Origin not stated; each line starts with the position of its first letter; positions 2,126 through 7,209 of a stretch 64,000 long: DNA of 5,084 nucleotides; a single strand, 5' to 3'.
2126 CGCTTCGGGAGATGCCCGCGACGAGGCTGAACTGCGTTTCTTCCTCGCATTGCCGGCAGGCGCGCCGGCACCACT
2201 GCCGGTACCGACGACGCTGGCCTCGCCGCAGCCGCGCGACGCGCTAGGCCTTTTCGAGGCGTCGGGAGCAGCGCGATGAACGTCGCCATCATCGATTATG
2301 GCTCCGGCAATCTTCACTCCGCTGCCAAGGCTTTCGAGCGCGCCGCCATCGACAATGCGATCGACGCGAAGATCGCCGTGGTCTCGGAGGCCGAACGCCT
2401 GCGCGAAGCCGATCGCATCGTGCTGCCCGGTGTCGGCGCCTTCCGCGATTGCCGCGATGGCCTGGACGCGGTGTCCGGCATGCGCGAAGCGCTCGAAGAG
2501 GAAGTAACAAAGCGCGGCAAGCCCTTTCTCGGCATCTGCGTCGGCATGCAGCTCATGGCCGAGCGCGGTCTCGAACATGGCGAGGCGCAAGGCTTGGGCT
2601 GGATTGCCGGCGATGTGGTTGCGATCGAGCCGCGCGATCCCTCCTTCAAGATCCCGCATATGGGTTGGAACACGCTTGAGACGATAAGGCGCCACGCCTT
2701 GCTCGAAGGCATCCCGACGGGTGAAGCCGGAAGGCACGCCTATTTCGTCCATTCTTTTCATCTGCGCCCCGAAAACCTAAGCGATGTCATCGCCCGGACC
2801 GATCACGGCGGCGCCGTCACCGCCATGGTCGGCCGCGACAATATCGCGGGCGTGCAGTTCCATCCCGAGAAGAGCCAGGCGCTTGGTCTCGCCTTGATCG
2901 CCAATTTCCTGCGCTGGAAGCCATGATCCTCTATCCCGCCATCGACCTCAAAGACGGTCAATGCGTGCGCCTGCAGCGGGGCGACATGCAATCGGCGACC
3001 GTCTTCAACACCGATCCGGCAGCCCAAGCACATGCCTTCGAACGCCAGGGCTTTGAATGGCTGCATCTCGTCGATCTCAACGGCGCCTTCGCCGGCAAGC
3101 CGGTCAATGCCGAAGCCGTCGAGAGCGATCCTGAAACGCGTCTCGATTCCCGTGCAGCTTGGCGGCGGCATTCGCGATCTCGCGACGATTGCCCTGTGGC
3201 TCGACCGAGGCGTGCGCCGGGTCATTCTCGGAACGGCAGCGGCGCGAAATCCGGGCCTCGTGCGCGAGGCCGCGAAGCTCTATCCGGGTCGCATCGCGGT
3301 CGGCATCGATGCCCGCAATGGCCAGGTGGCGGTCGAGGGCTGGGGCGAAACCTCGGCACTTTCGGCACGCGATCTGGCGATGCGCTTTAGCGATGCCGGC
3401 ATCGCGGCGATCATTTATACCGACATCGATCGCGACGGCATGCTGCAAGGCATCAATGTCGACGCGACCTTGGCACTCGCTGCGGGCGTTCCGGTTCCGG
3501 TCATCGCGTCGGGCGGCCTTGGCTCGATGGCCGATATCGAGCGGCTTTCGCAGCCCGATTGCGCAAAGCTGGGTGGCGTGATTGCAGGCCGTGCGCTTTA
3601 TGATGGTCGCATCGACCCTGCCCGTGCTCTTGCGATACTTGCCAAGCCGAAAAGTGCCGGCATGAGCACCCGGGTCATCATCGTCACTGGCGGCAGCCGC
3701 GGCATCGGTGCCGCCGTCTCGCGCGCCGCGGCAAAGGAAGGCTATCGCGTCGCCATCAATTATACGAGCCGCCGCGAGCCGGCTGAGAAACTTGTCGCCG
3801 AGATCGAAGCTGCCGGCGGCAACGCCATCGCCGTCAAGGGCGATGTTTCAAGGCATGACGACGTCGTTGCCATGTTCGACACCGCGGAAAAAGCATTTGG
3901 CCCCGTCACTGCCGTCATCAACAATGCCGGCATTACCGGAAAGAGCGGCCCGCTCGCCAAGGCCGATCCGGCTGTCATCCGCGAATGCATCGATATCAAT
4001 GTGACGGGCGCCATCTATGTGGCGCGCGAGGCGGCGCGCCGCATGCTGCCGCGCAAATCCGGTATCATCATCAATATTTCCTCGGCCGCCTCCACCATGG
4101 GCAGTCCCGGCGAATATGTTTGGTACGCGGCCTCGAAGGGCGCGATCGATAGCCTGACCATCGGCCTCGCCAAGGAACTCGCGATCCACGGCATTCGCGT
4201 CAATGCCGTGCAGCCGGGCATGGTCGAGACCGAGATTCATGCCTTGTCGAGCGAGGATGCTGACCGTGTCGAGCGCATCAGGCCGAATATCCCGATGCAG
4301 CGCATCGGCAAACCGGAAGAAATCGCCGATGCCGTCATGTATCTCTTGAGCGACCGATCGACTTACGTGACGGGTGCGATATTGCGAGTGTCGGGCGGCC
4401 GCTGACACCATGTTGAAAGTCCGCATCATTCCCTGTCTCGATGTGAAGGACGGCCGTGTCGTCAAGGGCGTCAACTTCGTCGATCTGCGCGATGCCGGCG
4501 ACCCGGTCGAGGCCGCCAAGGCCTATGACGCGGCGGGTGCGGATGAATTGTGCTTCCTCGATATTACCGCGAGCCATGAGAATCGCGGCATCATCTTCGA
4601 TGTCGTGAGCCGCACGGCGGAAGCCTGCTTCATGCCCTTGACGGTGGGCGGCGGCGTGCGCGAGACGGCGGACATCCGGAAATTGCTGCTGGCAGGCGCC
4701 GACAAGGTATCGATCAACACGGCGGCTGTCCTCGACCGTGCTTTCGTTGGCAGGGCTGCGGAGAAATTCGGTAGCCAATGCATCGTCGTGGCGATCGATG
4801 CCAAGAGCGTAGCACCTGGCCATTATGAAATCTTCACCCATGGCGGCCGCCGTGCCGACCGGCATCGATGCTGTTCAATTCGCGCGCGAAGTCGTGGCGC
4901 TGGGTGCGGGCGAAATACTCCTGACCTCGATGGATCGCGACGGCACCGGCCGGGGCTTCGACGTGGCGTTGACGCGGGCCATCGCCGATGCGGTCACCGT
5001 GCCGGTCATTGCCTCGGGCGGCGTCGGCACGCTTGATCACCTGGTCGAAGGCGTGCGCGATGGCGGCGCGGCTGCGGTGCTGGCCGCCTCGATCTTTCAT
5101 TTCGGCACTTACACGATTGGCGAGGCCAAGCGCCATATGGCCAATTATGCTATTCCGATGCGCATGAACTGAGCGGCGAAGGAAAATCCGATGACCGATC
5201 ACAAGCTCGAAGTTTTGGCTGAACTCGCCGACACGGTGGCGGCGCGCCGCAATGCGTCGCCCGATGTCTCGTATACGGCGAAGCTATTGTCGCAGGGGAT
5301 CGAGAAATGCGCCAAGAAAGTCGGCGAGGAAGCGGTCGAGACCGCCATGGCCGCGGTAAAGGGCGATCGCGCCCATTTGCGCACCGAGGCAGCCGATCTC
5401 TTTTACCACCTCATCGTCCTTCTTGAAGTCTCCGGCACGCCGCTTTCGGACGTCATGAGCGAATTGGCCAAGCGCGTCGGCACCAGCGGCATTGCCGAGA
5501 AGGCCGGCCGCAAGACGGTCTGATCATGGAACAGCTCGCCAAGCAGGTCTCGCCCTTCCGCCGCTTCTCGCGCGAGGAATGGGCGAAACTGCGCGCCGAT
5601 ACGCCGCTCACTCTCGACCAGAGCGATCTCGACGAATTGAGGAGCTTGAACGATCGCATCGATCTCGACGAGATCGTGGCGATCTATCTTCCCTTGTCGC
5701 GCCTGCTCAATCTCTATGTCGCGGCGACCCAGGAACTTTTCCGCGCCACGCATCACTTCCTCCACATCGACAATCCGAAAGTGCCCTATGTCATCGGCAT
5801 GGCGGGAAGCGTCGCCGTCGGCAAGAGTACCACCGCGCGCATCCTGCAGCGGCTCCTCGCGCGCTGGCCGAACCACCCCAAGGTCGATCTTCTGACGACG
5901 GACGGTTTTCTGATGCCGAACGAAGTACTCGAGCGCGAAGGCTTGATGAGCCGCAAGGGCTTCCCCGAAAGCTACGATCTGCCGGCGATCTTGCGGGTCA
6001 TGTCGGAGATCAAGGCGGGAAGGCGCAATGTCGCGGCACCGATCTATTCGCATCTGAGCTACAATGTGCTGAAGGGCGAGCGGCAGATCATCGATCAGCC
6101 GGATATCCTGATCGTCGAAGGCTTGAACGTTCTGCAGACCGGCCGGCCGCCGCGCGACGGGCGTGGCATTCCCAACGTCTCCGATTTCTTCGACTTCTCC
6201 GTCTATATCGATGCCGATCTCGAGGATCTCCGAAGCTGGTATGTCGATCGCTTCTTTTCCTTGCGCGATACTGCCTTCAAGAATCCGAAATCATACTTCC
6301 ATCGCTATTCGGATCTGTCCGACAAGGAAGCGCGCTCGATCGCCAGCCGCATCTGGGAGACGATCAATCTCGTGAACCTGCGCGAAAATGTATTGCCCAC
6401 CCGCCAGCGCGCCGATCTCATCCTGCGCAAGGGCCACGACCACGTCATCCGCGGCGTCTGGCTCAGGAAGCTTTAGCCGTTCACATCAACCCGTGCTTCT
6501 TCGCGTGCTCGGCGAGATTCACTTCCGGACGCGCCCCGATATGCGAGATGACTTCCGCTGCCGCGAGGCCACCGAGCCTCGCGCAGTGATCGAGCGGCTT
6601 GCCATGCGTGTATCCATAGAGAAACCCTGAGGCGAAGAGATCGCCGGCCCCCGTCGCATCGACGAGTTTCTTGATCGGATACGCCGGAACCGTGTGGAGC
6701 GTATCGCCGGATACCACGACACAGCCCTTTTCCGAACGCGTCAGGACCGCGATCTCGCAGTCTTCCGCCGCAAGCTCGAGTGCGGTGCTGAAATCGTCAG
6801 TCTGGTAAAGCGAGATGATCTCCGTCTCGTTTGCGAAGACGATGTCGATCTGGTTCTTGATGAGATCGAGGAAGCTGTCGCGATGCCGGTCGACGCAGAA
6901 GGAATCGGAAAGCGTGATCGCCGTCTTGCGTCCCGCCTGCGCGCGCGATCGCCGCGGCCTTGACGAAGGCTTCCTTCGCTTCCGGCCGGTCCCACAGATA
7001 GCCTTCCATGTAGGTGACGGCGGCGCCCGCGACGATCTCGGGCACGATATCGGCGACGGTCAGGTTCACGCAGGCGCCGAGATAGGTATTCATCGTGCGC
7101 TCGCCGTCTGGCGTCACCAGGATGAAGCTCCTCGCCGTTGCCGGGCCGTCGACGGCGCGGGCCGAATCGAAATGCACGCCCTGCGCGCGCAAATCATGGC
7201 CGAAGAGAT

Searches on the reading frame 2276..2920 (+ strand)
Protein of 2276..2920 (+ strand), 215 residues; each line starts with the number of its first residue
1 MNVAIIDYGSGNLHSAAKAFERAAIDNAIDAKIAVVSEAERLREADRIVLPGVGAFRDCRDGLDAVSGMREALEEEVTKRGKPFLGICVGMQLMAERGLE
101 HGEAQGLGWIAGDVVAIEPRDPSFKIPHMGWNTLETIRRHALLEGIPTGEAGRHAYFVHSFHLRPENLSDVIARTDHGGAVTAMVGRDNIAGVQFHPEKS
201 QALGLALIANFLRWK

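Call 81: search_protein_families(library=pfam, proteins=[window:2276-2920:+], max_evalue=0.001)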
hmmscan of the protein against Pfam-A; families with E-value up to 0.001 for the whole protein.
window:2276-2920:+ (215 aa): 4 families
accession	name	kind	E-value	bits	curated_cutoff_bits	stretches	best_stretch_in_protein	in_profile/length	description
PF00117.34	GATase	-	8.4e-20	71.7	22.8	1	5-211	2-186/190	Glutamine amidotransferase class-I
PF07722.19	Peptidase_C26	-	3.3e-06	27.5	20.5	1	72-198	96-219/219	Peptidase C26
PF01174.25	SNO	-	5.2e-06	26.9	27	1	16-97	11-84/188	SNO glutamine amidotransferase family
PF07685.20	GATase_3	-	7.9e-06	26.1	27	1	30-114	24-115/196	CobB/CobQ-like glutamine amidotransferase domain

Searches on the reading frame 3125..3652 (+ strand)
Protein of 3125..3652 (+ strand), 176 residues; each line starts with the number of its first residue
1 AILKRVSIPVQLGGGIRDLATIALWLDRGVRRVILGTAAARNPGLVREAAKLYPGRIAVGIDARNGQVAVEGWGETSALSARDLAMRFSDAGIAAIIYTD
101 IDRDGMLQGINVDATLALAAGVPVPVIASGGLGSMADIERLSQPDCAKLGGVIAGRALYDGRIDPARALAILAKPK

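Call 81: search_protein_families(library=pfam, proteins=[window:3125-3652:+], max_evalue=0.001)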
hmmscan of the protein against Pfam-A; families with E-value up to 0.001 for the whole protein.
window:3125-3652:+ (176 aa): 2 families
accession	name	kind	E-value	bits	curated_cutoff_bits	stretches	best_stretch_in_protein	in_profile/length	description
PF00977.27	His_biosynth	-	5.2e-53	180.3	23.6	1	2-163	68-227/228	Histidine biosynthesis protein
PF01207.24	Dus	-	3.6e-06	26.8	20.4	0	2-54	179-232/311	Dihydrouridine synthase (Dus)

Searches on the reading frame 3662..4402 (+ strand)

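Call 81: search_protein_families(library=pfam, proteins=[window:3662-4402:+], max_evalue=0.001)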
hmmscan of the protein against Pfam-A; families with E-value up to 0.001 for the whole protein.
window:3662-4402:+ (247 aa): 5 families
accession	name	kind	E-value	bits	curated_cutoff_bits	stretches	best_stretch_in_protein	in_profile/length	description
PF13561.12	adh_short_C2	-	2.5e-60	204.4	27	1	13-246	6-234/236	Enoyl-(Acyl carrier protein) reductase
PF00106.31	adh_short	-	1.9e-55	187.8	26.6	1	4-198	1-192/195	short chain dehydrogenase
PF08659.16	KR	-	6.7e-19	68.9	22.6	1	6-166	3-160/180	KR domain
PF23441.1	SDR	-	3.7e-12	46.6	27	1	5-246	9-254/258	SDR-like rossmann domain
PF01370.27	Epimerase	-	1.1e-05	25.4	20.9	1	6-149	1-122/240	NAD dependent epimerase/dehydratase family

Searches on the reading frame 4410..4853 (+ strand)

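Call 81: search_protein_families(library=pfam, proteins=[window:4410-4853:+], max_evalue=0.001)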
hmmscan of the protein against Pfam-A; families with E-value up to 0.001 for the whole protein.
window:4410-4853:+ (148 aa): 1 family
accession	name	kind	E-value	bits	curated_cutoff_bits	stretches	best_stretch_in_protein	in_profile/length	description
PF00977.27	His_biosynth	-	3.5e-51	174.3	23.6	1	5-147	1-141/228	Histidine biosynthesis protein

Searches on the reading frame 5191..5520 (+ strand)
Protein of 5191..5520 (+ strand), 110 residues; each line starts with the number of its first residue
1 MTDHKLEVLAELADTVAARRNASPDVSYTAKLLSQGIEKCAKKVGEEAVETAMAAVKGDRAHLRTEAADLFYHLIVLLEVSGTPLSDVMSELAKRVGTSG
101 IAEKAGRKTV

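Call 81: search_protein_families(library=pfam, proteins=[window:5191-5520:+], max_evalue=0.001)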
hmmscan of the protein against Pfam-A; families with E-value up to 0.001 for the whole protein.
window:5191-5520:+ (110 aa): 2 families
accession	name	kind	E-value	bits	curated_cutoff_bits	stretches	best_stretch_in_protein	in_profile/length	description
PF01503.22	PRA-PH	-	1.5e-22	80.3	21.3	1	10-95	2-85/86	Phosphoribosyl-ATP pyrophosphohydrolase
PF03819.22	MazG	-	0.00011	22.8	22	1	35-93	1-63/74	MazG nucleotide pyrophosphohydrolase domain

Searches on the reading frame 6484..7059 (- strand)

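Call 81: search_protein_families(library=pfam, proteins=[window:6484-7059:-], max_evalue=0.001)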
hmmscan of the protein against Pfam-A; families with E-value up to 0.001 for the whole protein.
window:6484-7059:- (192 aa): 1 family
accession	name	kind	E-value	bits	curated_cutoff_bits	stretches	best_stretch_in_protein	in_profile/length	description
PF00294.29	PfkB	-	1.1e-25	91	25.8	1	46-178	161-297/302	pfkB family carbohydrate kinase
